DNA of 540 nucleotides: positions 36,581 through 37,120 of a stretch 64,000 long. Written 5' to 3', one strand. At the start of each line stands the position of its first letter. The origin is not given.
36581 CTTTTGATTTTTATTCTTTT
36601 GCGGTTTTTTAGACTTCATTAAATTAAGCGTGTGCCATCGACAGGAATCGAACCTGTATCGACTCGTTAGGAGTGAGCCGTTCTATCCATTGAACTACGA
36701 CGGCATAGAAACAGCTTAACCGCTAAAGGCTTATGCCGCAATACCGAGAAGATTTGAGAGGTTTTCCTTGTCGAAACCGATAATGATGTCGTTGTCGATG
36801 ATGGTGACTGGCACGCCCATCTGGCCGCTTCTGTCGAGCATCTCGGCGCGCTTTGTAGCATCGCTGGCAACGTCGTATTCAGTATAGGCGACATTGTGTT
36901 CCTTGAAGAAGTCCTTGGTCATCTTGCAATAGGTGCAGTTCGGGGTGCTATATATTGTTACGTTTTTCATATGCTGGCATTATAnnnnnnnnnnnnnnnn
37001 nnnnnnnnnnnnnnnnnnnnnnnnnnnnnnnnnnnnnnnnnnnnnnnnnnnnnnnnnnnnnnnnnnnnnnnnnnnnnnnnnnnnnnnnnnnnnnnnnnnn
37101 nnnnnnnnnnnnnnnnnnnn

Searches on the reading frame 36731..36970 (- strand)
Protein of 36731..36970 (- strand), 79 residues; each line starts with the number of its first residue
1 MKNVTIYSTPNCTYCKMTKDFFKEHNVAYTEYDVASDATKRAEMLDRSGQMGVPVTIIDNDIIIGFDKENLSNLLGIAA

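Call 77: search_protein_families(library=pfam, proteins=[window:36731-36970:-], max_evalue=0.001)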
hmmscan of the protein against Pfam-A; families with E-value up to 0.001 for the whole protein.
window:36731-36970:- (79 aa): 2 families
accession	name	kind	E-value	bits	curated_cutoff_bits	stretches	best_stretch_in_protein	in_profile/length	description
PF00462.30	Glutaredoxin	-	8.3e-19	68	22.9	1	4-63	1-60/60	Glutaredoxin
PF13192.12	Thioredoxin_3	-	0.0002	21.8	24.8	1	3-62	2-59/76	Thioredoxin domain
